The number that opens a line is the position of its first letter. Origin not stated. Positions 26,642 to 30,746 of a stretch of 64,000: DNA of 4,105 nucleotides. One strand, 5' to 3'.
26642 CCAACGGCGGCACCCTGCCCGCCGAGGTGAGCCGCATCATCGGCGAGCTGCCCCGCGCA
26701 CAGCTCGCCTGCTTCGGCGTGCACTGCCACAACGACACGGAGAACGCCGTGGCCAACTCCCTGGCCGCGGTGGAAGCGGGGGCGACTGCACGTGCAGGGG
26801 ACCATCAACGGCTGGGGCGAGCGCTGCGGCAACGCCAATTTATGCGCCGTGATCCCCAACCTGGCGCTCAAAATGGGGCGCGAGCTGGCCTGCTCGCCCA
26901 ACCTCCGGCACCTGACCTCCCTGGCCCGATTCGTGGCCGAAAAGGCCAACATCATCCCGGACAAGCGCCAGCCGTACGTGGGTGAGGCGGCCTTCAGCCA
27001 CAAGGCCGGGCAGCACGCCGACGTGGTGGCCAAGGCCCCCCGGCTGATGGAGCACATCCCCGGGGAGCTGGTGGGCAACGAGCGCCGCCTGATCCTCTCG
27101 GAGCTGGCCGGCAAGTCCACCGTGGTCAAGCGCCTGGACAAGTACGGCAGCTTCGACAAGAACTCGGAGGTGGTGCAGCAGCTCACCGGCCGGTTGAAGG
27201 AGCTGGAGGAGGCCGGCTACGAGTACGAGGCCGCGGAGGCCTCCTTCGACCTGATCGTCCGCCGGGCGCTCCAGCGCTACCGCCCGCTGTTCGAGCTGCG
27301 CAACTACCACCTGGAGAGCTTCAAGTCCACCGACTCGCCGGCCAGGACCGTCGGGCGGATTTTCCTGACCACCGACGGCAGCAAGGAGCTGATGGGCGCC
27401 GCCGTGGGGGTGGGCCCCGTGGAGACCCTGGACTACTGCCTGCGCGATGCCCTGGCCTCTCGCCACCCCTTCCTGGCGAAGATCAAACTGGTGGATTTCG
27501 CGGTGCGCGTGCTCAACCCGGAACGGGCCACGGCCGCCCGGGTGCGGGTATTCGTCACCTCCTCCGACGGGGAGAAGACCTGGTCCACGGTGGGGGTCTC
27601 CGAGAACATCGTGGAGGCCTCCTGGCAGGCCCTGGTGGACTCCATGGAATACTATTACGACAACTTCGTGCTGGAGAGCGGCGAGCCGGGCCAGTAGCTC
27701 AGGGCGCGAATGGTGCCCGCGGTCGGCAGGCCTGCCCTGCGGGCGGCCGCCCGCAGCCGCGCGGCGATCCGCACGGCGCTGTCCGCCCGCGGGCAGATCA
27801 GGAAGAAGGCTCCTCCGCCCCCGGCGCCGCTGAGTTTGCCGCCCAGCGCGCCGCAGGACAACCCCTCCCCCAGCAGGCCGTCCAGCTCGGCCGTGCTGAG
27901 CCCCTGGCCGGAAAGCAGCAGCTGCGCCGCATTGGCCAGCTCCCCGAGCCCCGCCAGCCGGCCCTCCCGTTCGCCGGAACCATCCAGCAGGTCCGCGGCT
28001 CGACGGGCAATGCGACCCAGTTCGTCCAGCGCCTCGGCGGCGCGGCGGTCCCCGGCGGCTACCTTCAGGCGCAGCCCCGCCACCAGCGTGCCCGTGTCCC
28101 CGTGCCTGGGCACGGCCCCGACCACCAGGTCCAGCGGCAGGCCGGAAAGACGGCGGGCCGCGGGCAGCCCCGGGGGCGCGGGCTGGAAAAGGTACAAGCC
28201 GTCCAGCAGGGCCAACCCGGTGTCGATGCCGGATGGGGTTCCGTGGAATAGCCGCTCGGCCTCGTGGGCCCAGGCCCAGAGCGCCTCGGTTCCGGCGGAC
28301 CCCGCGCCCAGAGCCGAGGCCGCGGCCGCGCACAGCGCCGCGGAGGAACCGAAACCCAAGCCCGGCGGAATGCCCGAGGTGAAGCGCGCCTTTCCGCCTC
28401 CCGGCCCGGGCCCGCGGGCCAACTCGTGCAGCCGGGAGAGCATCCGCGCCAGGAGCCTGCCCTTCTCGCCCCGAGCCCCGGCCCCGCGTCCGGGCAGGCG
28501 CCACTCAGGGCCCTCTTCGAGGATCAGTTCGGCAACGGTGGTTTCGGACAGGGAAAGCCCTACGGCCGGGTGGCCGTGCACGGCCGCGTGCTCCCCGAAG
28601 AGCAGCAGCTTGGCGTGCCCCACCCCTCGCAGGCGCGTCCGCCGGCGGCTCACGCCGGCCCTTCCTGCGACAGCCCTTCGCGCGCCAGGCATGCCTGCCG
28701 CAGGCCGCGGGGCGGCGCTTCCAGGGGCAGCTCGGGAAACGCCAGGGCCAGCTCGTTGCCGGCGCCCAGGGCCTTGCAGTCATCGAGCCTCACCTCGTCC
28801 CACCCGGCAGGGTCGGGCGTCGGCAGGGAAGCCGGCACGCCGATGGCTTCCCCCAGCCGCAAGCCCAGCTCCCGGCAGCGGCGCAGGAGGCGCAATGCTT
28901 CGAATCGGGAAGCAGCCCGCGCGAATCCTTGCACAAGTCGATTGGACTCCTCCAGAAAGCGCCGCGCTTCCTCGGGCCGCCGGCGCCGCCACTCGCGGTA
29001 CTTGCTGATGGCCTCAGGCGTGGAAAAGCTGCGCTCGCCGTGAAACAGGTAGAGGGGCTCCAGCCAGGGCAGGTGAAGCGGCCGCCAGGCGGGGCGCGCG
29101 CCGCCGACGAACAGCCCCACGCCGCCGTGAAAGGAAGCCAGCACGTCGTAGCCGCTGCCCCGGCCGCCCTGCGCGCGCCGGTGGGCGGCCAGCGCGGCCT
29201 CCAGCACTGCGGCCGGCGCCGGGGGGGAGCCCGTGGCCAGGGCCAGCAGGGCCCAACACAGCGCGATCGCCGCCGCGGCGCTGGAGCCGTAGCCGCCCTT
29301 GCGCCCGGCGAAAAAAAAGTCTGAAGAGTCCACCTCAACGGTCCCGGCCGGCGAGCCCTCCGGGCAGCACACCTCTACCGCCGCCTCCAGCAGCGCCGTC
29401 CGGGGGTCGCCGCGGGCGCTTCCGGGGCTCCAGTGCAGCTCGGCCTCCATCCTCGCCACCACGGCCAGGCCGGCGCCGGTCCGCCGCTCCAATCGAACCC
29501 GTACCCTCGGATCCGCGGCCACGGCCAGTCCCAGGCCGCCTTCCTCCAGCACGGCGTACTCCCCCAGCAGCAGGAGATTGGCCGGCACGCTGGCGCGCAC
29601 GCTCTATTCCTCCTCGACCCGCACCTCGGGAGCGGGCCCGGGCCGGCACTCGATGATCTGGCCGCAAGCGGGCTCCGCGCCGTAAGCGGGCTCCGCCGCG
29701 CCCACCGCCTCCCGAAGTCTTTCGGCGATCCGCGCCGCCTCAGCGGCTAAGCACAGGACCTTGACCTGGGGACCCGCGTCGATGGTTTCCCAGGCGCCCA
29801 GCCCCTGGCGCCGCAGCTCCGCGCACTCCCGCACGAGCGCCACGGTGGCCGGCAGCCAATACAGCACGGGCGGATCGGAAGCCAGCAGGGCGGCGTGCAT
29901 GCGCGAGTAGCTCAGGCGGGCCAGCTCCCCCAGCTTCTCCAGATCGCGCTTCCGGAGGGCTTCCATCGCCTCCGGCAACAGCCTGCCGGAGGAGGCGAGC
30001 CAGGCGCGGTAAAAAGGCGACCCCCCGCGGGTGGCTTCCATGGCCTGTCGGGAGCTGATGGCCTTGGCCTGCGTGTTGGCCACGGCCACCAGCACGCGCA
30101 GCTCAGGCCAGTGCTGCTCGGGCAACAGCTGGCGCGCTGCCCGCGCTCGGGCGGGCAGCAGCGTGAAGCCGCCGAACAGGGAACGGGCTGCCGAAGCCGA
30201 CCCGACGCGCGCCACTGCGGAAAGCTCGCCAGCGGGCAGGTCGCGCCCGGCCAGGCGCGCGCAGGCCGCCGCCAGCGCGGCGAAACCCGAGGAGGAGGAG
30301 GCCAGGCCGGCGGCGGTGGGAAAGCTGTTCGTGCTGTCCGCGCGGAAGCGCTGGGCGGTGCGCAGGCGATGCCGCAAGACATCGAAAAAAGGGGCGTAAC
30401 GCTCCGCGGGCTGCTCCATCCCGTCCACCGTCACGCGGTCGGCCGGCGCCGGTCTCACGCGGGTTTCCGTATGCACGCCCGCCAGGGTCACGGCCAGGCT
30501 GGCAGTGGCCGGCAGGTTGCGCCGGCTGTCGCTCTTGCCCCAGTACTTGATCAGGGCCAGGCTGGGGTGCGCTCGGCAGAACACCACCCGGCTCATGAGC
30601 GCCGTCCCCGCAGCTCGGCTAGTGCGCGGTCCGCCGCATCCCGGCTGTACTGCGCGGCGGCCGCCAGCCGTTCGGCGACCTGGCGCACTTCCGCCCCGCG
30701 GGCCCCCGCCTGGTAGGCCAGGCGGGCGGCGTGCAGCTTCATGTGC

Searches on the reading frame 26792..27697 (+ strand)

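Call 62: search_protein_families(library=pfam, proteins=[window:26792-27697:+], max_evalue=0.0001)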
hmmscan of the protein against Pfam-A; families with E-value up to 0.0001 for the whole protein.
window:26792-27697:+ (301 aa): 2 families
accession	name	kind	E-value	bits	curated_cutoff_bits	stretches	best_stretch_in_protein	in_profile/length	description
PF08502.15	LeuA_dimer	-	1.4e-19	70.7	24.9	1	147-288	2-130/131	LeuA allosteric (dimerisation) domain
PF22617.1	HCS_D2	-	1.4e-11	45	27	1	63-140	2-79/82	Homocitrate synthase post-HMGL domain-like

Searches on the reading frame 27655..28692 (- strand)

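Call 62: search_protein_families(library=pfam, proteins=[window:27655-28692:-], max_evalue=0.0001)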
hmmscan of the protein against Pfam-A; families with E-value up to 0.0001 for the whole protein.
window:27655-28692:- (345 aa): 2 families
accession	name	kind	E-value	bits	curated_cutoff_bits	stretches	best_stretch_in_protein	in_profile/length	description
PF00288.32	GHMP_kinases_N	-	8.7e-11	42.3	22.3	1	82-158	4-80/87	GHMP kinases N terminal domain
PF08544.19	GHMP_kinases_C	-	1.1e-10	42.1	21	1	242-316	6-82/85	GHMP kinases C terminal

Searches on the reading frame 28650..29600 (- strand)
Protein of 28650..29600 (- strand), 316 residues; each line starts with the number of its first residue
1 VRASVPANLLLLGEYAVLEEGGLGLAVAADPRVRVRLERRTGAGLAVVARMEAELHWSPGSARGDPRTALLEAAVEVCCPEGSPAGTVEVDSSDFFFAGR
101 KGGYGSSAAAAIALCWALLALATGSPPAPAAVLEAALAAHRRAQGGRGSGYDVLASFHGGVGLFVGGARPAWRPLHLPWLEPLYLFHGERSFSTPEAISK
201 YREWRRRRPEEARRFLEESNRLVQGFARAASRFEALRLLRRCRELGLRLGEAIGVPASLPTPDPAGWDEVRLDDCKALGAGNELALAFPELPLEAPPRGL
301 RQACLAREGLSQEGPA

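Call 62: search_protein_families(library=pfam, proteins=[window:28650-29600:-], max_evalue=0.0001)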
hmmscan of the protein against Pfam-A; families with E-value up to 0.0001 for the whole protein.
window:28650-29600:- (316 aa): 1 family
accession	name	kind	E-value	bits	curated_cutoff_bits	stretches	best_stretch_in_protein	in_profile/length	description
PF00288.32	GHMP_kinases_N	-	9.3e-07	29.4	22.3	1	100-160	28-87/87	GHMP kinases N terminal domain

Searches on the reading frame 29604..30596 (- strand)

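Call 9: search_protein_families(library=pfam, proteins=[window:29604-30596:-], max_evalue=0.001)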
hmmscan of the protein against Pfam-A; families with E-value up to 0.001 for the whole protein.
window:29604-30596:- (330 aa): 3 families
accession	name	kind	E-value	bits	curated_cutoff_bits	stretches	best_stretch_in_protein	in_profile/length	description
PF22700.2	MVD-like_N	-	1.5e-43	148.6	27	1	9-146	1-145/157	Diphosphomevalonate decarboxylase-like N-terminal domain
PF18376.6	MDD_C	-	8e-09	36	23.2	1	168-300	1-136/186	Mevalonate 5-diphosphate decarboxylase C-terminal domain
PF00288.32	GHMP_kinases_N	-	6.5e-07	29.9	22.3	1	75-133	11-67/87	GHMP kinases N terminal domain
